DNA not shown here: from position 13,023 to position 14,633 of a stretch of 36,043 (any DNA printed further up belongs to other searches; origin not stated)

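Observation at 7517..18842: CXXX-repeat radical-SAM RiPP operon with a built-in acyl-activation/ACP module: candidate for an uncharacterised acylated polythioether peptide class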

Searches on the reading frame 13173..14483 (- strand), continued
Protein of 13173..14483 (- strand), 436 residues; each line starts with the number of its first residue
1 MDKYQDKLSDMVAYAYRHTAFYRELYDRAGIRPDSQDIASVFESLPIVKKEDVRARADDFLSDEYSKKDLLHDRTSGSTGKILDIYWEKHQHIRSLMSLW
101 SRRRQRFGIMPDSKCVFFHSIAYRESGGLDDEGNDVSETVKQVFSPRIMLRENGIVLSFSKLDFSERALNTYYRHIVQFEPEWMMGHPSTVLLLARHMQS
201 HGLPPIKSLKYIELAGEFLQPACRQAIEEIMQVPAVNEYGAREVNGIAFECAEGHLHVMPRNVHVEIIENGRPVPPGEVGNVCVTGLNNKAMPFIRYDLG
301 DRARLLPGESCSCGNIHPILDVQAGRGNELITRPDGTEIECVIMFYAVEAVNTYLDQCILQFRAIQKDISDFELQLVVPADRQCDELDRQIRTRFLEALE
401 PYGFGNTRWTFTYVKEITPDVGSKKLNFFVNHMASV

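Call 77: search_protein_families(library=ncbifam, proteins=[L091:6803-8218:+, L091:8238-9353:+, L091:9663-9824:+, L099:6660-6812:+, L093:11208-12710:+, L093:12728-13789:+, L093:10985-11104:+, L099:7448-8884:+], max_evalue=0.00001)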
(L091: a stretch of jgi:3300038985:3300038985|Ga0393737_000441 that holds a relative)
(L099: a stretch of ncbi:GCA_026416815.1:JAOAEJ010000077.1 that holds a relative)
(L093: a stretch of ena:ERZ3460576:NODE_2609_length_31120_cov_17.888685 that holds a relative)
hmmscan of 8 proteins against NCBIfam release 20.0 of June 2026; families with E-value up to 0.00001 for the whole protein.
L091:6803-8218:+ (471 aa): 48 families (the best 25 are shown)
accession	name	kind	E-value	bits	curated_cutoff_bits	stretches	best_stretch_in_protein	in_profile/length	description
TIGR04068.1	rSAM_ocin_clost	equivalog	7.2e-147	490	500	1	7-465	1-459/462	Cys-rich peptide radical SAM maturase CcpM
NF035951.1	rSAM_RumMC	equivalog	2.7e-57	194.6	720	1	28-465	51-497/510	RumMC family radical SAM sactipeptide maturase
NF047865.1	rSAM_PapB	equivalog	1.4e-50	172.4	340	1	88-424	2-313/330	PapB family radical SAM/SPASM ranthipeptide maturase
NF038170.1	lachnocin_rSAM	equivalog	6.1e-49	167.1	550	1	16-429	12-397/440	lachnocin radical SAM maturase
TIGR04064.1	rSAM_nif11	equivalog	9.3e-47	159.8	518.7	1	17-433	13-406/459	nif11-like peptide radical SAM maturase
TIGR03906.1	quino_hemo_SAM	equivalog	4e-45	154.3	453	1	49-239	58-241/467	quinohemoprotein amine dehydrogenase maturation protein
TIGR04148.1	GG_samocin_CFB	equivalog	8.3e-45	153.7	300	1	82-434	11-372/411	radical SAM peptide maturase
TIGR03974.1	rSAM_six_Cys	equivalog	3.6e-36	125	425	1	8-425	20-414/451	thioether cross-link-forming SCIFF peptide maturase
NF040492.1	not_ScfB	exception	4.7e-30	104.9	855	1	8-426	23-414/450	ScfB-related radical SAM/SPASM orphan maturase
TIGR03978.1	rSAM_paired_1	equivalog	4e-27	95.1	370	1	51-457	42-449/466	His-Xaa-Ser system radical SAM maturase HxsB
TIGR03942.1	sulfatase_rSAM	equivalog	7.1e-27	94.4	349.45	1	95-426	7-324/363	anaerobic sulfatase maturase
TIGR04115.1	rSAM_Cxxx_rpt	equivalog_domain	1.2e-22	80.9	350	1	89-430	2-329/359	radical SAM peptide maturase, CXXX-repeat target family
NF041707.1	rSAM_YhhB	equivalog_domain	1.7e-22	79.9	445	1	89-272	2-185/369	cyclophane-forming radical SAM/SPASM peptide maturase YhhB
NF041298.1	rSAM_mat_DynA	equivalog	5.8e-21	74.9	450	1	93-423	5-317/356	dynobactin maturation radical SAM/SPASM protein DynA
TIGR04280.1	geopep_mat_rSAM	hypoth_equivalog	6.9e-21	74.7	400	1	84-239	79-230/428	geopeptide radical SAM maturase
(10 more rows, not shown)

L091:8238-9353:+ (371 aa): 1 family
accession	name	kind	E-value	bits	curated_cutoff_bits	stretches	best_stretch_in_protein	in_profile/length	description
TIGR04066.1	nat_prod_clost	hypoth_equivalog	2.1e-106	356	200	1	3-363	1-360/361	TIGR04066 family peptide maturation system protein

L091:9663-9824:+ (53 aa): 1 family
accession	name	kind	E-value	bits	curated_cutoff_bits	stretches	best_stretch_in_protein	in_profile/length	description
TIGR04065.1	ocin_CLI_3235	hypoth_equivalog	2.9e-07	30.5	26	1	1-29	1-31/34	CLI_3235 family bacteriocin precursor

L099:6660-6812:+ (50 aa): 1 family
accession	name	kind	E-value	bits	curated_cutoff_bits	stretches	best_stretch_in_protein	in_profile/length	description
TIGR04065.1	ocin_CLI_3235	hypoth_equivalog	9.1e-07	29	26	1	1-30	1-29/34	CLI_3235 family bacteriocin precursor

L093:11208-12710:+ (500 aa): 61 families (the best 25 are shown)
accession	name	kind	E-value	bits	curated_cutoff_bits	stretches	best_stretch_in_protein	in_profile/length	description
TIGR04545.1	rSAM_ahbD_hemeb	equivalog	7.7e-52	176.8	500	1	146-474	4-326/339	heme b synthase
TIGR03962.1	mycofact_rSAM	equivalog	5.9e-44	150.6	265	1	138-489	8-336/339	mycofactocin radical SAM maturase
TIGR04055.1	rSAM_NirJ2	equivalog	3e-43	148.6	500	1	148-469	6-307/326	putative heme d1 biosynthesis radical SAM protein NirJ2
TIGR04347.1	pseudo_SAM_Halo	equivalog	2.5e-38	132.3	525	1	144-331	40-220/390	TIGR04347 family pseudo-SAM/SPASM protein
TIGR04053.2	TIGR04053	equivalog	4.3e-38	131.5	395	1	139-353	5-213/366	TIGR04053 family radical SAM/SPASM domain-containing protein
TIGR04546.1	rSAM_ahbC_deAc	equivalog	1e-36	126.6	650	1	144-313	41-203/390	12,18-didecarboxysiroheme deacetylase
TIGR04051.1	rSAM_NirJ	equivalog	1.9e-35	122.5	515.45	1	144-335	4-188/354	heme d1 biosynthesis radical SAM protein NirJ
NF050035.1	rSAM_WgK_link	exception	3.1e-35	121.8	650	1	137-479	4-357/367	radical SAM/SPASM peptide maturase WgkB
TIGR04054.1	rSAM_NirJ1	equivalog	3.9e-35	121.2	650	1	144-331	38-218/387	putative heme d1 biosynthesis radical SAM protein NirJ1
TIGR04303.1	GeoRSP_rSAM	equivalog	7.6e-35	121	400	1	138-468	1-309/325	GeoRSP system radical SAM/SPASM protein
TIGR02109.1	PQQ_syn_pqqE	equivalog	4.1e-33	114.8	381.35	1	138-467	3-314/358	pyrroloquinoline quinone biosynthesis protein PqqE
TIGR04251.1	SCM_rSAM_ScmF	equivalog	6e-31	108.1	400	1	146-489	8-344/353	SynChlorMet cassette radical SAM/SPASM protein ScmF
TIGR02668.1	moaA_archaeal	equivalog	1.4e-28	99.8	325.25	1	145-344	13-207/303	GTP 3',8-cyclase MoaA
TIGR04250.1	SCM_rSAM_ScmE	equivalog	6.6e-28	97.6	400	1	141-470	2-332/358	SynChlorMet cassette radical SAM/SPASM protein ScmE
NF012164.0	AlbA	equivalog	8.1e-28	97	850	1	138-465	109-411/442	subtilosin maturase AlbA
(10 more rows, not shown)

L093:12728-13789:+ (353 aa): 50 families (the best 25 are shown)
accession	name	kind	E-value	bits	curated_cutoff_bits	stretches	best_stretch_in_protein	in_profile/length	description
TIGR03962.1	mycofact_rSAM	equivalog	3.5e-35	121.8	265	1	45-255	6-217/339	mycofactocin radical SAM maturase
TIGR04054.1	rSAM_NirJ1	equivalog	4.7e-29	101.2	650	1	52-253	37-239/387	putative heme d1 biosynthesis radical SAM protein NirJ1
TIGR04051.1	rSAM_NirJ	equivalog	1.1e-27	96.9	515.45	1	53-236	4-189/354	heme d1 biosynthesis radical SAM protein NirJ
TIGR04545.1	rSAM_ahbD_hemeb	equivalog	2.2e-27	96.4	500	1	53-256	2-207/339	heme b synthase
TIGR04053.2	TIGR04053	equivalog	1.9e-26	93.2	395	1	49-254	6-214/366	TIGR04053 family radical SAM/SPASM domain-containing protein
TIGR04250.1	SCM_rSAM_ScmE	equivalog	8.1e-26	90.8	400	1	53-255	5-211/358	SynChlorMet cassette radical SAM/SPASM protein ScmE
TIGR04347.1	pseudo_SAM_Halo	equivalog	3.6e-25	89.1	525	1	53-250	40-238/390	TIGR04347 family pseudo-SAM/SPASM protein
TIGR04546.1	rSAM_ahbC_deAc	equivalog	1.1e-24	87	650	1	53-257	41-246/390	12,18-didecarboxysiroheme deacetylase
TIGR02109.1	PQQ_syn_pqqE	equivalog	1.1e-23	83.8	381.35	1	47-262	3-224/358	pyrroloquinoline quinone biosynthesis protein PqqE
TIGR04055.1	rSAM_NirJ2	equivalog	1.2e-23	84.1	500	1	53-313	2-275/326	putative heme d1 biosynthesis radical SAM protein NirJ2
TIGR04303.1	GeoRSP_rSAM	equivalog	2.2e-23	83.4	400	1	48-256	2-211/325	GeoRSP system radical SAM/SPASM protein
NF012164.0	AlbA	equivalog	8.4e-23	80.5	850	1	47-222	109-287/442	subtilosin maturase AlbA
NF050035.1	rSAM_WgK_link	exception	3.3e-22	79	650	1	49-248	7-208/367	radical SAM/SPASM peptide maturase WgkB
TIGR04133.1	rSAM_w_lipo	hypoth_equivalog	3.8e-21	75.4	425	1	52-260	25-239/350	TIGR04133 family radical SAM/SPASM protein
NF045574.1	sacti_mat_StsB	exception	7.3e-21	74.5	625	1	52-246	97-290/466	StsB family radical SAM/SPASM domain sactipeptide maturase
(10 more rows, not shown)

L093:10985-11104:+ (39 aa): 0 families

L099:7448-8884:+ (478 aa): 50 families (the best 25 are shown)
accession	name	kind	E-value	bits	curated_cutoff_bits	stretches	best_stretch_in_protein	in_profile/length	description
TIGR04068.1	rSAM_ocin_clost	equivalog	3.9e-166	553.5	500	1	8-467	2-461/462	Cys-rich peptide radical SAM maturase CcpM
NF038170.1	lachnocin_rSAM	equivalog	6.7e-59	199.9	550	1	68-431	57-403/440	lachnocin radical SAM maturase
NF035951.1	rSAM_RumMC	equivalog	3.3e-57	194.3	720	1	11-456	20-487/510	RumMC family radical SAM sactipeptide maturase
TIGR04064.1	rSAM_nif11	equivalog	1.5e-53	182.2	518.7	1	8-466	4-440/459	nif11-like peptide radical SAM maturase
NF047865.1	rSAM_PapB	equivalog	1.5e-51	175.6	340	1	85-434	2-324/330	PapB family radical SAM/SPASM ranthipeptide maturase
TIGR04148.1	GG_samocin_CFB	equivalog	2.8e-47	161.9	300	1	77-428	9-370/411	radical SAM peptide maturase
TIGR03906.1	quino_hemo_SAM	equivalog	8e-45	153.3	453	1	32-232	44-239/467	quinohemoprotein amine dehydrogenase maturation protein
TIGR03974.1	rSAM_six_Cys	equivalog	5.8e-39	134.2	425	1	51-453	65-443/451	thioether cross-link-forming SCIFF peptide maturase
NF040492.1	not_ScfB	exception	1.5e-36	126.2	855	1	49-427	62-418/450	ScfB-related radical SAM/SPASM orphan maturase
TIGR03978.1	rSAM_paired_1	equivalog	1.1e-31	110.1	370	1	89-239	86-232/466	His-Xaa-Ser system radical SAM maturase HxsB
TIGR04115.1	rSAM_Cxxx_rpt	equivalog_domain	1.4e-30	107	350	2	86-242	2-163/359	radical SAM peptide maturase, CXXX-repeat target family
NF041707.1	rSAM_YhhB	equivalog_domain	1.1e-28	100.2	445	1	89-323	5-241/369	cyclophane-forming radical SAM/SPASM peptide maturase YhhB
TIGR03942.1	sulfatase_rSAM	equivalog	8.2e-28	97.5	349.45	1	93-431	8-332/363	anaerobic sulfatase maturase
TIGR04280.1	geopep_mat_rSAM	hypoth_equivalog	1.7e-26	93.2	400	1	19-233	21-229/428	geopeptide radical SAM maturase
TIGR04463.1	rSAM_vs_C_rich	equivalog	3.6e-25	88.6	525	1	34-239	32-232/438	TIGR04463 family radical SAM/SPASM RiPP maturase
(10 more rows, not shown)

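Call 79: find_related_loci(query=A2, collection=viral_contigs, flank=10000)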
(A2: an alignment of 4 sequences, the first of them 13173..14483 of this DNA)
Query A2 (436 aa) in viral_contigs; peptide patterns used: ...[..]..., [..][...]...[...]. (x = any residue, [..] = any of these).
76 stretches matched a pattern, but none encodes a relative of the query by tblastn (E <= 1e-3).

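Call 81: search_dna_similar(query=window:13173-14483:-, collection=plasmids, mode=protein, max_rows=10)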
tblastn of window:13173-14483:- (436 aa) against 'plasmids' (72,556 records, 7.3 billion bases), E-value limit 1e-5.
Records with a match: 234; places in all: 252; records where one place covers at least 80% of the query: 87.
Best place of each record, by identity: <60% 234.
By first word of the organism name: Clostridium 37; Deinococcus 16; Paracoccus 16; Rhizobium 14; Azospirillum 13; Bacillus 8; Streptomyces 8; Haloferax 8; Burkholderia 5; Variovorax 5; and 63 more.
By predicted mobility (MOB-suite, as given by PLSDB): non-mobilizable 167; mobilizable 52; conjugative 15.
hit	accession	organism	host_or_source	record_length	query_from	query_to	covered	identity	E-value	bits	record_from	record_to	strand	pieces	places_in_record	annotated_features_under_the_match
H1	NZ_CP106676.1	Bacillus cereus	cell culture,soil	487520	1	428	98%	28.0%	1e-39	159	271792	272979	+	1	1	AMP-binding protein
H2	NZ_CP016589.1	Bacillus thuringiensis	Mono isolate,Ginseng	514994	1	428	98%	28.0%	1e-39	159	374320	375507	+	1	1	AMP-binding protein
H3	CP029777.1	Deinococcus actinosclerus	mixed culture,wastewater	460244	3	422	96%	25.9%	6e-36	148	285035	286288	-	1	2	capsule biosynthesis protein CapK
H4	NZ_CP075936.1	Clostridium perfringens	feces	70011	17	419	92%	26.5%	7e-34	142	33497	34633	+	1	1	hypothetical protein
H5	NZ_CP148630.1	Clostridium perfringens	Homo sapiens,single cell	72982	17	419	92%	26.5%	7e-34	142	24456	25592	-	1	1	hypothetical protein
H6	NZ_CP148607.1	Clostridium perfringens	Homo sapiens,single cell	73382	17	419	92%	26.5%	7e-34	142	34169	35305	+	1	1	hypothetical protein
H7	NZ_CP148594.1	Clostridium perfringens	-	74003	17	419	92%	26.5%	7e-34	142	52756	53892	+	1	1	hypothetical protein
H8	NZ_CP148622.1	Clostridium perfringens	Homo sapiens,single cell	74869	17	419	92%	26.5%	8e-34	142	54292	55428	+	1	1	hypothetical protein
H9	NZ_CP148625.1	Clostridium perfringens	Homo sapiens,single cell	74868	17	419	92%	26.5%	8e-34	142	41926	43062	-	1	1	hypothetical protein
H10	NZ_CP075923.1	Clostridium perfringens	feces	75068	17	419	92%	26.5%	8e-34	142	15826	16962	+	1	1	hypothetical protein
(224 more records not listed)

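Call 83: get_annotated_region(hit=H4, flank=9000)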
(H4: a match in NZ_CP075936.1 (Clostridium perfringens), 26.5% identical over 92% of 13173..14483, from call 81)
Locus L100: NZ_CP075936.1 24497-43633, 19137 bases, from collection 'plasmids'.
description: Clostridium perfringens strain CPI 53k-r1 plasmid pCPCPI53k-r1_2
organism: Clostridium perfringens (NCBI taxid 1502)
taxonomy: Bacteria; Bacillota; Clostridia; Eubacteriales; Clostridiaceae; Clostridium; Clostridium perfringens
host: -; source: feces; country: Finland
typing (MOB-suite, as given by PLSDB): mobilizable; replicon rep_cluster_1519; relaxase MOBM
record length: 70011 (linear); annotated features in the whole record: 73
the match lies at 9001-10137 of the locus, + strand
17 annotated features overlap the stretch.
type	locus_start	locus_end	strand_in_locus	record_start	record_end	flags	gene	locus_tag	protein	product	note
CDS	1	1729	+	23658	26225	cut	-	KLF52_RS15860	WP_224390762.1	alpha/beta hydrolase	-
CDS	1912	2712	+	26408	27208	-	-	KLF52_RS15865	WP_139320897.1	hypothetical protein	-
CDS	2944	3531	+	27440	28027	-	-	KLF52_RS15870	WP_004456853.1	hypothetical protein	-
CDS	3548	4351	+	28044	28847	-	-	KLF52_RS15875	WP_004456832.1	ABC-2 family transporter protein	-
CDS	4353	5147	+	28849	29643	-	-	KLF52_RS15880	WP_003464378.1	ABC-2 family transporter protein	-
CDS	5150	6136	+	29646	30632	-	-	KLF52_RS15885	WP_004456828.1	ATP-binding cassette domain-containing protein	-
CDS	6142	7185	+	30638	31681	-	-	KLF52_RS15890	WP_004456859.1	BtrH N-terminal domain-containing protein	-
CDS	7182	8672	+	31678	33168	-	-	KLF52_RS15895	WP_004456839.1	class I adenylate-forming enzyme family protein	-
CDS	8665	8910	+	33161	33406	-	-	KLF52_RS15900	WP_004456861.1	acyl carrier protein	GO:0006633 - fatty acid biosynthetic process [Evidence IEA]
CDS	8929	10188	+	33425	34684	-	-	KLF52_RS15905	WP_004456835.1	hypothetical protein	-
CDS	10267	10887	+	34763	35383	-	-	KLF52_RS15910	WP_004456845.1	HAD family hydrolase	-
CDS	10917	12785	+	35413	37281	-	-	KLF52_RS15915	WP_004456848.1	amino acid adenylation domain-containing protein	-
CDS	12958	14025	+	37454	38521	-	-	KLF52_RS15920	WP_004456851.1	hypothetical protein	-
CDS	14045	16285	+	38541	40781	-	-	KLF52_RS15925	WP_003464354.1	phosphoketolase family protein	-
CDS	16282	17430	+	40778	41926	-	-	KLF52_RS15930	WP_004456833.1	PHP domain-containing protein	-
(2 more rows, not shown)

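Call 84: get_annotated_region(hit=H1, flank=9000)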
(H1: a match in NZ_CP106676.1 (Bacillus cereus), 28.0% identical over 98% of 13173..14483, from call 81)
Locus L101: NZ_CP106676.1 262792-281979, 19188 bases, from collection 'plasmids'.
description: Bacillus cereus strain SRCM116293 plasmid unnamed1, complete sequence
organism: Bacillus cereus (NCBI taxid 1396)
taxonomy: Bacteria; Bacillota; Bacilli; Bacillales; Bacillaceae; Bacillus; Bacillus cereus
host: -; source: cell culture,soil; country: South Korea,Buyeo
typing (MOB-suite, as given by PLSDB): non-mobilizable; replicon rep_cluster_125; mating-pair formation MPF_T
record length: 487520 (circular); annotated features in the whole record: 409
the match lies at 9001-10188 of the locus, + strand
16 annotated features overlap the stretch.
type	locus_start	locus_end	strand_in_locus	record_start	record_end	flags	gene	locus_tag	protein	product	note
CDS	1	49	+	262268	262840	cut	-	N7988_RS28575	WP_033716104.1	histidine phosphatase family protein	-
CDS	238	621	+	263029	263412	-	-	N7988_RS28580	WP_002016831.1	hypothetical protein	-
CDS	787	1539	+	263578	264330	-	-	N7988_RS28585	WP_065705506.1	alpha/beta hydrolase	-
CDS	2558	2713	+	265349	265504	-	-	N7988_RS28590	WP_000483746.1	hypothetical protein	-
CDS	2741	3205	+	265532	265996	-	-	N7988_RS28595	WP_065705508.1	DUF5065 domain-containing protein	-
CDS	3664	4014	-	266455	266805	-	-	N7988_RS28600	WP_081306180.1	SH3 domain-containing protein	-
CDS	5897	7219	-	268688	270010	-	-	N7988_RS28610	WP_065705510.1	aminotransferase class III-fold pyridoxal phosphate-dependent enzyme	-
CDS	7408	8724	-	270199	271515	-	-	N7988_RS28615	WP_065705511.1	aminotransferase class V-fold PLP-dependent enzyme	-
CDS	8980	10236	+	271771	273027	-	-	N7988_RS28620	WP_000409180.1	AMP-binding protein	-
CDS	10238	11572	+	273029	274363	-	-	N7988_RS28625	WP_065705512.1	pyrimidine-nucleoside phosphorylase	GO:0006213 - pyrimidine nucleoside metabolic process [Evidence IEA]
CDS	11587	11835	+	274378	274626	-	-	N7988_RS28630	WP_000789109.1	phosphopantetheine-binding protein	-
CDS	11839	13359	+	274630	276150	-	-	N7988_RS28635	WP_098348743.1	class I adenylate-forming enzyme family protein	-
CDS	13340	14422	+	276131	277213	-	-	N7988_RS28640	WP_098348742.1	Ldh family oxidoreductase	-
CDS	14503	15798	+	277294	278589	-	-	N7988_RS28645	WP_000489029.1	hypothetical protein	-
CDS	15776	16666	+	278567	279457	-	-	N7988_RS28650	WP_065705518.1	TauD/TfdA family dioxygenase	-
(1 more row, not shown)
